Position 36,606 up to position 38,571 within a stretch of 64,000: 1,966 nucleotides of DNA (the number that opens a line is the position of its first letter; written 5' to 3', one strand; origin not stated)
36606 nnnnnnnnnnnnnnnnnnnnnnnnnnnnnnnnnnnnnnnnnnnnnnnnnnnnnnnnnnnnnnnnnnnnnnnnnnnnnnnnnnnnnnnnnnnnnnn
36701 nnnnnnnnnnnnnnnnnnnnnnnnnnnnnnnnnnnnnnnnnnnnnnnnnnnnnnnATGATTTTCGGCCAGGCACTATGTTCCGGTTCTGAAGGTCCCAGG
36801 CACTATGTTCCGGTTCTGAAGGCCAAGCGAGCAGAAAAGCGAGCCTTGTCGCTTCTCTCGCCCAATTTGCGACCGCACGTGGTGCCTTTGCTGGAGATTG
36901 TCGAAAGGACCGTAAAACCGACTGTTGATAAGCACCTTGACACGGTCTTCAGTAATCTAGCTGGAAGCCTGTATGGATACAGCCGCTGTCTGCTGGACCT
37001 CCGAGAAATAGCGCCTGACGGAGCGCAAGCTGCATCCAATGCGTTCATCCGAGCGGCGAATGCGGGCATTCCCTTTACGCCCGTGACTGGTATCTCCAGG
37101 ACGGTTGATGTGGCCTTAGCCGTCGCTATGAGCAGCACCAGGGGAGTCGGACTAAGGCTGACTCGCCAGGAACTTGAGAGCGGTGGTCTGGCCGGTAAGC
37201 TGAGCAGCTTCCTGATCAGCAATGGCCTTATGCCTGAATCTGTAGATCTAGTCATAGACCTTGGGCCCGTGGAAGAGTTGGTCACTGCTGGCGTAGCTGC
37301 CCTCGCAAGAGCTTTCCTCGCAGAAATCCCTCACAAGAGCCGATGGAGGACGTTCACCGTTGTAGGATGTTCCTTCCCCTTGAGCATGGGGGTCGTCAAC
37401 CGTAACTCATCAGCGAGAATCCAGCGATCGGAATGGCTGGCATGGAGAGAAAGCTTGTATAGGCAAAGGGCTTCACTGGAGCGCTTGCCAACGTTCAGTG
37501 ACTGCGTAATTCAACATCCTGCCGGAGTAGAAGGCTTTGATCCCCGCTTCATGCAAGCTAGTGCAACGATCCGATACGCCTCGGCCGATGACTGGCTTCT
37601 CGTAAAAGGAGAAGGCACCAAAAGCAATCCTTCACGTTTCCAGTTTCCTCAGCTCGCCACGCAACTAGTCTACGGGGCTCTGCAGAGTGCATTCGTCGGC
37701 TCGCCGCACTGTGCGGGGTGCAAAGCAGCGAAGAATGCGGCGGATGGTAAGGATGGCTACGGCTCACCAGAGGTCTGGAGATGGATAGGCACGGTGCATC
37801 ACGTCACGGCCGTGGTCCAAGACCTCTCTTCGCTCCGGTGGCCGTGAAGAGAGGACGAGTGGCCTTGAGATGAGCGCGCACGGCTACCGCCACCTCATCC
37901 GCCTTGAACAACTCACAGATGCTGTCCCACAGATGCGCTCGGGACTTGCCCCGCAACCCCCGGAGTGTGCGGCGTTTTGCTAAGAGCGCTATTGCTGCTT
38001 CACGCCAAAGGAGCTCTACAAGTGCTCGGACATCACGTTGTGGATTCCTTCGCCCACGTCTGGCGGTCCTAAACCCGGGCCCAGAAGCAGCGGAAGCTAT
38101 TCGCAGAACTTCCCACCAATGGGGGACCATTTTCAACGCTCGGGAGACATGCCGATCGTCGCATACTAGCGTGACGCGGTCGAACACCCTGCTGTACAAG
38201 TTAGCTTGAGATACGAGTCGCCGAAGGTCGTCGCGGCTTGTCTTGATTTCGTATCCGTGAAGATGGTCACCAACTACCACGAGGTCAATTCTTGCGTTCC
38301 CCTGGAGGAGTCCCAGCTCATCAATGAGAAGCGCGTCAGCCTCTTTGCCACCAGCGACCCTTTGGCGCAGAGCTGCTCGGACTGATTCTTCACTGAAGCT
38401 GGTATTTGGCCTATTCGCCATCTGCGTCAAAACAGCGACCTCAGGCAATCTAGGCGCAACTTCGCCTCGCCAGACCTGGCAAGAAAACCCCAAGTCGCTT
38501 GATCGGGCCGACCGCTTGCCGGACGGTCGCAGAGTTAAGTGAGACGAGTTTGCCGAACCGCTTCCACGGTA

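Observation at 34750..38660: AT-richer four-gene island: ImmA-like peptidase, PIN-like protein and Beta-protein/sce7725-like protein, convergent with a sce7726-like PD-(D/E)xK protein. Candidate uncharacterised conflict/defence system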

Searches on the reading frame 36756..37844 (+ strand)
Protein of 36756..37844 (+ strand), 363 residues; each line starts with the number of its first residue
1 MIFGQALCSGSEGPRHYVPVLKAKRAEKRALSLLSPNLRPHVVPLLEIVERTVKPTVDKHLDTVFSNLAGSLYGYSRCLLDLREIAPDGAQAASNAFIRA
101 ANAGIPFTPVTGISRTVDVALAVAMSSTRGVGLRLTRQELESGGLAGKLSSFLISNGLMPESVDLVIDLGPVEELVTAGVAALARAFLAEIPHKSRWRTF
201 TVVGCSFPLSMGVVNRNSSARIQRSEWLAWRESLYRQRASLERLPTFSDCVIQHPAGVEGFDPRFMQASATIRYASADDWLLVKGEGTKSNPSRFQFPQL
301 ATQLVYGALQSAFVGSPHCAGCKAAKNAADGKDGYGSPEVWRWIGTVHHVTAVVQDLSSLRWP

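Call 3: search_protein_families(library=pfam, proteins=[window:36756-37844:+], max_evalue=0.1)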
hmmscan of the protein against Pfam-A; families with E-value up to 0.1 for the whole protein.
seq(363 aa): 1 family
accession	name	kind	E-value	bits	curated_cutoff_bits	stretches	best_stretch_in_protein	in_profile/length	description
PF14350.11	Beta_protein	-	1.1e-51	176.8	27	1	17-354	1-341/342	Beta protein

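Call 4: search_protein_families(library=ncbifam, proteins=[window:36756-37844:+], max_evalue=0.1)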
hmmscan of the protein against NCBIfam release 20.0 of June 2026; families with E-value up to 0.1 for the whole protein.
seq(363 aa): 0 families

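Call 5: search_protein_families(library=padloc, proteins=[window:36756-37844:+], max_evalue=0.1)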
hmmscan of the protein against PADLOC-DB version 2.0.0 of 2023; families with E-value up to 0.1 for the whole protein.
seq(363 aa): 4 families
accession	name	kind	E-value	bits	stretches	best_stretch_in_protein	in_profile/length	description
PDLC03983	PD-Lambda-2_C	-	1.8e-34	117.4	1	17-360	7-354/374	-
PDLC03984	PD-Lambda-2_C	-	2.1e-29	100.8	1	16-357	4-361/377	-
PDLC02985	beta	-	0.001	15.9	1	16-344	9-327/355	-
PDLC03985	PD-Lambda-2_C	-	0.0031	15.6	1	16-52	4-40/192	-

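Call 50: search_solved_structures(query=A4, max_evalue=10, show_alignments=1)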
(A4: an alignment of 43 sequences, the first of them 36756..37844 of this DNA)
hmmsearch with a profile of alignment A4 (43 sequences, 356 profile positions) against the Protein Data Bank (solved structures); distinct sequences matched with E-value up to 10: 0.

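Call 59: find_related_loci(query=A4, collection=viral_contigs, flank=5000)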
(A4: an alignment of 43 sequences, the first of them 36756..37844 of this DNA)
Query A4 (363 aa) in viral_contigs; peptide patterns used: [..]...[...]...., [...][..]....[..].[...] (x = any residue, [..] = any of these).
44 stretches matched a pattern; 1 encode a relative of the query (tblastn E <= 1e-3); 1 distinct loci.
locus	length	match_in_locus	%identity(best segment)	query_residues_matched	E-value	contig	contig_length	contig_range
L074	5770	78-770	50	129-359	4e-80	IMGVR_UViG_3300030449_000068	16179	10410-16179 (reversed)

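Call 78: search_dna_similar(query=window:36756-37844:+, collection=plasmids, mode=protein, max_evalue=0.00001, max_rows=25)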
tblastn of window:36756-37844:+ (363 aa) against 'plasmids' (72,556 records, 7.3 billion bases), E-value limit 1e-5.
Records with a match: 13; places in all: 13; records where one place covers at least 80% of the query: 11.
Best place of each record, by identity: <60% 13.
By first word of the organism name: Agrobacterium 4; Rhodococcus 4; Sinorhizobium 2; Escherichia 1; Rhizobium 1; Marinibacterium 1.
By predicted mobility (MOB-suite, as given by PLSDB): non-mobilizable 6; conjugative 5; mobilizable 2.
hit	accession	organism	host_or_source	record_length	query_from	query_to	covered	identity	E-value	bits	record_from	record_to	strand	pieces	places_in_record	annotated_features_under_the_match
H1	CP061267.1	Escherichia coli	Sheep,cell culture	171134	17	360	95%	25.7%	8e-18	92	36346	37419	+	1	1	beta family protein | sce7726 family protein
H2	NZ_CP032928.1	Agrobacterium tumefaciens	Rubus sp.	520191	14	359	95%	25.5%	1e-13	80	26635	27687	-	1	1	beta family protein | sce7726 family protein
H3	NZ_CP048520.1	Agrobacterium tumefaciens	walnut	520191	14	359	95%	25.5%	1e-13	80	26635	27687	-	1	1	beta family protein | sce7726 family protein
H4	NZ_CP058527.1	Agrobacterium tumefaciens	-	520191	14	359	95%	25.5%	1e-13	80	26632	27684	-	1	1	beta family protein | sce7726 family protein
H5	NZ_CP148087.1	Sinorhizobium meliloti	Medicago sativa,cell culture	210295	14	359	95%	25.5%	2e-13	79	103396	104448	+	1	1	beta family protein | sce7726 family protein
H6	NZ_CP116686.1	Agrobacterium fabrum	cell culture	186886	14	359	95%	25.5%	1e-12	77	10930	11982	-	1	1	beta family protein | sce7726 family protein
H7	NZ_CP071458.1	Rhizobium lentis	lentil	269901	14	359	95%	24.9%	2e-12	76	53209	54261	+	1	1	beta family protein | sce7726 family protein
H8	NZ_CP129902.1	Rhodococcus ruber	soil,bacterial genome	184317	17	363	96%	24.6%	9e-13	77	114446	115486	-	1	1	beta family protein | sce7726 family protein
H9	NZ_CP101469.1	Rhodococcus gordoniae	water,poultry farm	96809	17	363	96%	24.6%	9e-13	77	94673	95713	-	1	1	beta family protein | sce7726 family protein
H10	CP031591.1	Marinibacterium anthonyi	Isolate culture,marine surface water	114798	17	360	95%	24.1%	3e-13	79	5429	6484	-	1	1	hypothetical protein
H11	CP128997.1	Rhodococcus opacus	sludge,sludge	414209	17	304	79%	28.0%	5e-13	78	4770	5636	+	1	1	beta family protein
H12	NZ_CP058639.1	Rhodococcus sp. ZPP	cell culture,soil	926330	17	304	79%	28.0%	5e-13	78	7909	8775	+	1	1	beta family protein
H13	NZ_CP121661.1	Sinorhizobium terangae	Desmanthus virgatus,cell culture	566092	17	360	95%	20.9%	2e-7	61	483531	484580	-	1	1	beta family protein | sce7726 family protein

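Call 79: get_annotated_region(hit=H1, flank=4000)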
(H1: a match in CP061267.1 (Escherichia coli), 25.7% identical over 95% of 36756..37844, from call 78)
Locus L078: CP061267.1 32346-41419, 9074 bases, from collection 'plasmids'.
description: Escherichia coli strain STEC1024 plasmid pSTEC1024_3, complete sequence
organism: Escherichia coli (NCBI taxid 562)
taxonomy: Bacteria; Pseudomonadota; Gammaproteobacteria; Enterobacterales; Enterobacteriaceae; Escherichia; Escherichia coli
host: -; source: Sheep,cell culture; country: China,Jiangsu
typing (MOB-suite, as given by PLSDB): non-mobilizable
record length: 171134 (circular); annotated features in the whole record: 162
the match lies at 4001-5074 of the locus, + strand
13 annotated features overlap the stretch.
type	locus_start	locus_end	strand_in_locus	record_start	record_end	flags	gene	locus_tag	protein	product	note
CDS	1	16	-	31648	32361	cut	-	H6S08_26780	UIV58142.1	helix-turn-helix domain-containing protein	-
CDS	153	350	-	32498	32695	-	-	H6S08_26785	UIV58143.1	TrmB family transcriptional regulator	-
CDS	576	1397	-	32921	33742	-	-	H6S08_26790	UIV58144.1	antitermination protein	-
CDS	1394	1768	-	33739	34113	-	-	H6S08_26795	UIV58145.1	RusA family crossover junction endodeoxyribonuclease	-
CDS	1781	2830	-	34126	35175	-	-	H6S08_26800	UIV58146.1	DUF968 domain-containing protein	-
CDS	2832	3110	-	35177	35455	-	-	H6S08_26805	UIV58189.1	hypothetical protein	-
CDS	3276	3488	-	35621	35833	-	-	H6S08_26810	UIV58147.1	type I toxin-antitoxin system Hok family toxin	-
CDS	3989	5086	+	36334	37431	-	-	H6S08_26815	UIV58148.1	beta family protein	-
CDS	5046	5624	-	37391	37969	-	-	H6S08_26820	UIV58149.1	sce7726 family protein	-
CDS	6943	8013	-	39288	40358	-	-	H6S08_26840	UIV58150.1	phage replisome organizer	-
CDS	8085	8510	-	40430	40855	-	-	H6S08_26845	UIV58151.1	Rha family transcriptional regulator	-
CDS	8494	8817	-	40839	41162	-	-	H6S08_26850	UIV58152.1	transcriptional regulator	-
CDS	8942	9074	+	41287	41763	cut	-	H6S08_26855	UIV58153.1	hypothetical protein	-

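Call 80: get_annotated_region(hit=H2, flank=4000)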
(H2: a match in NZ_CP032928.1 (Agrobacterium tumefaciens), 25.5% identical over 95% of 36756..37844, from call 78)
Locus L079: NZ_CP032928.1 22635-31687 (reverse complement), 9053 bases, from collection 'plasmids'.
description: Agrobacterium tumefaciens strain 1D1460 plasmid pAt1D1460, complete sequence
organism: Agrobacterium tumefaciens (NCBI taxid 358)
taxonomy: Bacteria; Pseudomonadota; Alphaproteobacteria; Hyphomicrobiales; Rhizobiaceae; Agrobacterium; Agrobacterium tumefaciens
host: -; source: Rubus sp.; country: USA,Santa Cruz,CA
typing (MOB-suite, as given by PLSDB): non-mobilizable; mating-pair formation MPF_T
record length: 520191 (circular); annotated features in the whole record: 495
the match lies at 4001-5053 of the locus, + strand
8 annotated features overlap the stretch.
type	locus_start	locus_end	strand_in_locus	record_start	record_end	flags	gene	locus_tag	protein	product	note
CDS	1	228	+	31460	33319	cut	-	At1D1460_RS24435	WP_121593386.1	ATP-dependent helicase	-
CDS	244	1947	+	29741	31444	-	-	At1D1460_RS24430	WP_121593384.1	RNA-directed DNA polymerase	-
CDS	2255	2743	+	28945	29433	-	-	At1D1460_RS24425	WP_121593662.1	hypothetical protein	-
CDS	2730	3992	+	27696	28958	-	-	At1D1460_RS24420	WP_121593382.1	XRE family transcriptional regulator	-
CDS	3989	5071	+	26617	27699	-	-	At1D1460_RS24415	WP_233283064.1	beta family protein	-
CDS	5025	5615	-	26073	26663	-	-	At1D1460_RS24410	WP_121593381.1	sce7726 family protein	-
CDS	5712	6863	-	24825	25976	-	-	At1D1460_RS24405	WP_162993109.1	RHE_PE00001 family protein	-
CDS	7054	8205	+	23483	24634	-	-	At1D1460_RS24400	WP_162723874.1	site-specific integrase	GO:0015074 - DNA integration [Evidence IEA]; GO:0006310 - DNA recombination [Evidence IEA]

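Call 81: get_annotated_region(hit=H8, flank=4000)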
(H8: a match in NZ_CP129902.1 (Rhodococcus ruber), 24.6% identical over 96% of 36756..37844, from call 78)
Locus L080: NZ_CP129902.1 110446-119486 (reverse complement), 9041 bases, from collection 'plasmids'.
description: Rhodococcus ruber strain Y14 plasmid unnamed3, complete sequence
organism: Rhodococcus ruber (NCBI taxid 1830)
taxonomy: Bacteria; Actinomycetota; Actinomycetes; Mycobacteriales; Nocardiaceae; Rhodococcus; Rhodococcus ruber
host: -; source: soil,bacterial genome; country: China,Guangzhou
typing (MOB-suite, as given by PLSDB): conjugative; relaxase MOBF,MOBF; mating-pair formation MPF_T
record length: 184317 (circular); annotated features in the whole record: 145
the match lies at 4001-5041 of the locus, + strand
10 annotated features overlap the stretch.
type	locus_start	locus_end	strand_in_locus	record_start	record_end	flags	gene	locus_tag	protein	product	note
CDS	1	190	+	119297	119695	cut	-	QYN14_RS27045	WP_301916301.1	hypothetical protein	-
CDS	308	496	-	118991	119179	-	-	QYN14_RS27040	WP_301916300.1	hypothetical protein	-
CDS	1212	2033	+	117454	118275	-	-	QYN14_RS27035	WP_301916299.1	hypothetical protein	-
CDS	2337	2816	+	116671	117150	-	-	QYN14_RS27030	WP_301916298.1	hypothetical protein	-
CDS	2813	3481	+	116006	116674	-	-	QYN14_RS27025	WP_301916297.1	DUF6308 family protein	-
CDS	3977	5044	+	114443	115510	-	-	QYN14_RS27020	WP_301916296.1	beta family protein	-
CDS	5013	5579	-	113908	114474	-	-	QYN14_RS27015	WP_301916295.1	sce7726 family protein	-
CDS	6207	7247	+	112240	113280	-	-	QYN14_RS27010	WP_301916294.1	hypothetical protein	-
CDS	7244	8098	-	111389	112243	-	-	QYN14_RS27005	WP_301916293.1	hypothetical protein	-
CDS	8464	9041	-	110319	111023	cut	-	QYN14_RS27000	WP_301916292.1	DUF3800 domain-containing protein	-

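Call 82: search_protein_families(library=padloc, proteins=[L079:2255-2743:+, L079:2730-3992:+, L079:3989-5071:+, L079:5025-5615:-, L080:2337-2816:+, L080:2813-3481:+, L080:3977-5044:+, L078:3989-5086:+], max_evalue=0.001)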
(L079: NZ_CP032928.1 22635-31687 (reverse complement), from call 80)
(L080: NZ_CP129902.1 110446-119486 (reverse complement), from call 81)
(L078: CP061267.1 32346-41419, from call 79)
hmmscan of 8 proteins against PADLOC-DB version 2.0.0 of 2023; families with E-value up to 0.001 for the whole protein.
L079:2255-2743:+ (162 aa): 1 family
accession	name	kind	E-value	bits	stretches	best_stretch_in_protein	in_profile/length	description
PDLC04744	PDC-M63A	-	7.8e-09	33.7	1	16-147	10-149/152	-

L079:2730-3992:+ (420 aa): 15 families
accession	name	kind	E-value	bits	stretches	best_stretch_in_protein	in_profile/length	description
PDLC03982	PD-Lambda-2_B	-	6.7e-75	250.9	1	87-416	71-397/402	-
PDLC03947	RmrA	-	4.5e-11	40.2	1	76-125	12-60/383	-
PDLC03945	RmrA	-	7.6e-10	36.5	1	309-363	210-259/394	-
PDLC03949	RmrA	-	1.1e-09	35.7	1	78-132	5-58/363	-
PDLC03954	RmrA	-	1.5e-08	32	1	78-133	13-67/380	-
PDLC03952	RmrA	-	2.5e-08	31.2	1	76-129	23-75/395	-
PDLC03951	RmrA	-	5.9e-08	30.1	0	78-133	11-65/400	-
PDLC04141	capP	-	7.6e-08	30.1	1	309-384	69-142/242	capP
PDLC03944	RmrA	-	1.3e-07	29.1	0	80-129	11-59/384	-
PDLC03948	RmrA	-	2.5e-07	27.9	0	263-362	164-258/397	-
PDLC03946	RmrA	-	3e-06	24.2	0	312-394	195-266/357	-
PDLC03956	RmrA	-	1.9e-05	21.9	1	77-133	10-66/399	-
PDLC04142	capH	-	3.4e-05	22.8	1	80-168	11-78/103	capH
PDLC02926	HTH_VI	-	0.00017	19.8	1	78-133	4-58/92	-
PDLC03955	RmrA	-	0.00047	17.5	0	76-130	21-74/371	-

L079:3989-5071:+ (360 aa): 2 families
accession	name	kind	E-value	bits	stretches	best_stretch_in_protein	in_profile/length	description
PDLC03983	PD-Lambda-2_C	-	4.7e-37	125.9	1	6-353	5-351/374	-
PDLC03984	PD-Lambda-2_C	-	3.4e-31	106.7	1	7-353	4-361/377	-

L079:5025-5615:- (196 aa): 1 family
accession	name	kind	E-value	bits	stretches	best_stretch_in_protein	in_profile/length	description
PDLC02989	cll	-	2.7e-27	94.2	1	4-173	5-170/265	-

L080:2337-2816:+ (159 aa): 0 families

L080:2813-3481:+ (222 aa): 0 families

L080:3977-5044:+ (355 aa): 4 families
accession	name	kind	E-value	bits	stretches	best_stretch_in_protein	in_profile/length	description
PDLC03983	PD-Lambda-2_C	-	1.2e-29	101.6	1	5-348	3-350/374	-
PDLC03984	PD-Lambda-2_C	-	1.3e-27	94.9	1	7-348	3-360/377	-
PDLC02985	beta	-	8.1e-15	52.4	1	8-342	9-333/355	-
PDLC03985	PD-Lambda-2_C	-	1.1e-05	23.5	1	8-176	4-186/192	-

L078:3989-5086:+ (365 aa): 4 families
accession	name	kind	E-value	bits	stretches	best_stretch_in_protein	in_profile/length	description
PDLC03983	PD-Lambda-2_C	-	1.8e-41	140.4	1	4-362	6-354/374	-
PDLC03984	PD-Lambda-2_C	-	1.7e-38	130.7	1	1-358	1-360/377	-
PDLC03985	PD-Lambda-2_C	-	1.4e-05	23.2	1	1-119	1-121/192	-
PDLC02985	beta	-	0.00021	18.2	0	4-40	9-45/355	-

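Call 83: search_protein_families(library=pfam, proteins=[L079:2255-2743:+, L079:2730-3992:+, L080:2337-2816:+, L080:2813-3481:+, L080:1212-2033:+], max_evalue=0.01)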
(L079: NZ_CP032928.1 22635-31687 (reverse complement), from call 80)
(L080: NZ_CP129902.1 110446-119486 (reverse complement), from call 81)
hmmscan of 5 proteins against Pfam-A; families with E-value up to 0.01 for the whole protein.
L079:2255-2743:+ (162 aa): 1 family
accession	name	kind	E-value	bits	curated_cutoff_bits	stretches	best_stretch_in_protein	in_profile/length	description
PF22014.2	DUF6932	-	2.5e-30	106.2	27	1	15-145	8-141/142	Family of unknown function (DUF6932)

L079:2730-3992:+ (420 aa): 8 families
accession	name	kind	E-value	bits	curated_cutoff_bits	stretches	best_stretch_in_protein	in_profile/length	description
PF01381.28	HTH_3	-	3.8e-09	36.9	23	1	81-132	2-52/55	Helix-turn-helix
PF06114.19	Peptidase_M78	-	1.1e-07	32.1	22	1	292-392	28-122/123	IrrE N-terminal-like domain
PF13443.12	HTH_26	-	1.1e-05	26.1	22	1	84-132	6-54/63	Cro/C1-type HTH DNA-binding domain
PF13560.12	HTH_31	-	2.2e-05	25.1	27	1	80-130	6-56/64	Helix-turn-helix domain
PF13744.12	HTH_37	-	0.00014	22.1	27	1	79-133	22-76/80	Helix-turn-helix domain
PF13413.12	HTH_25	-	0.00023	21.4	24.6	1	80-113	2-35/62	Helix-turn-helix domain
PF11268.13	DUF3071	-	0.0035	17.9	26.9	1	76-110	56-90/168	Protein of unknown function (DUF3071)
PF13404.12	HTH_AsnC-type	-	0.0084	16.3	27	0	90-107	19-36/42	AsnC-type helix-turn-helix domain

L080:2337-2816:+ (159 aa): 0 families

L080:2813-3481:+ (222 aa): 1 family
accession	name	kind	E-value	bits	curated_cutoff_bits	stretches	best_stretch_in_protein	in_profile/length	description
PF19827.4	DUF6308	-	1.3e-12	48.4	27.3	1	84-220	74-191/193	Family of unknown function (DUF6308)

L080:1212-2033:+ (273 aa): 0 families

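Call 93: search_protein_families(library=ncbifam, alignment_id=A4, max_evalue=10)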
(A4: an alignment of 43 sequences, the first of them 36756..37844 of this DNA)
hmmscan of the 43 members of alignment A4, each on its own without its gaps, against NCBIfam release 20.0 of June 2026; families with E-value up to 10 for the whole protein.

A. member 1, window:36756-37844:+ (363 aa): 0 families

B. families by the number of members that match (of 43 scanned): 12 families
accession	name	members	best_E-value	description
TIGR02838.1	spore_V_AC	3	0.078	stage V sporulation protein AC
TIGR00377.1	ant_ant_sig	1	0.017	anti-sigma factor antagonist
NF033622.1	repair_DdrC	1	0.02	DNA damage response protein DdrC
NF007213.0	PRK09635.1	1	0.056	RNA polymerase sigma factor SigI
TIGR03019.1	pepcterm_femAB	1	0.07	FemAB family XrtA/PEP-CTERM system-associated protein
NF011018.0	PRK14446.1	1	0.086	acylphosphatase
NF052236.1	SCO4983_fam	1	0.087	SCO4983 family protein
TIGR04121.1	DEXH_lig_assoc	1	0.088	ligase-associated DNA damage response DEXH box helicase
NF005760.0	PRK07586.1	1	0.1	acetolactate synthase large subunit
NF033182.0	linco_LnuG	1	0.13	lincosamide nucleotidyltransferase Lnu(G)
NF046090.2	halo_gas_GvpJ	1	0.14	gas vesicle protein GvpJ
NF011817.0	PRK15289.1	1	0.18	chaperone-usher fimbrial major subunit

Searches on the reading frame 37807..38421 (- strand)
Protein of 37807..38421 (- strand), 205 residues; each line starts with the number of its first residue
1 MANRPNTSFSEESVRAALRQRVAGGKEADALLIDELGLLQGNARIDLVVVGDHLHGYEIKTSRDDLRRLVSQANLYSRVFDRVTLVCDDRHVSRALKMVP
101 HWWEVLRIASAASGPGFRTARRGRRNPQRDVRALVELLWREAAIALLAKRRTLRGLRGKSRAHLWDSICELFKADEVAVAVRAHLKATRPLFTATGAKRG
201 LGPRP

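Call 51: search_solved_structures(query=A5, max_evalue=10, show_alignments=1)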
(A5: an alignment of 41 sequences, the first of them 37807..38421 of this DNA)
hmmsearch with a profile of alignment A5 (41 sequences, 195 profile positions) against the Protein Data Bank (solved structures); distinct sequences matched with E-value up to 10: 3.
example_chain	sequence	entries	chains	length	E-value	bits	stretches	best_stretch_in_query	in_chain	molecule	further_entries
8va9_A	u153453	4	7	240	0.8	12.3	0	116-152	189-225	4-aminobenzoate synthase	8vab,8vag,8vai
4h08_A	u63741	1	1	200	1.4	11.5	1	26-60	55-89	Putative hydrolase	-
1rcw_A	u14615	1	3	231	1.4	11.4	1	116-152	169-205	CT610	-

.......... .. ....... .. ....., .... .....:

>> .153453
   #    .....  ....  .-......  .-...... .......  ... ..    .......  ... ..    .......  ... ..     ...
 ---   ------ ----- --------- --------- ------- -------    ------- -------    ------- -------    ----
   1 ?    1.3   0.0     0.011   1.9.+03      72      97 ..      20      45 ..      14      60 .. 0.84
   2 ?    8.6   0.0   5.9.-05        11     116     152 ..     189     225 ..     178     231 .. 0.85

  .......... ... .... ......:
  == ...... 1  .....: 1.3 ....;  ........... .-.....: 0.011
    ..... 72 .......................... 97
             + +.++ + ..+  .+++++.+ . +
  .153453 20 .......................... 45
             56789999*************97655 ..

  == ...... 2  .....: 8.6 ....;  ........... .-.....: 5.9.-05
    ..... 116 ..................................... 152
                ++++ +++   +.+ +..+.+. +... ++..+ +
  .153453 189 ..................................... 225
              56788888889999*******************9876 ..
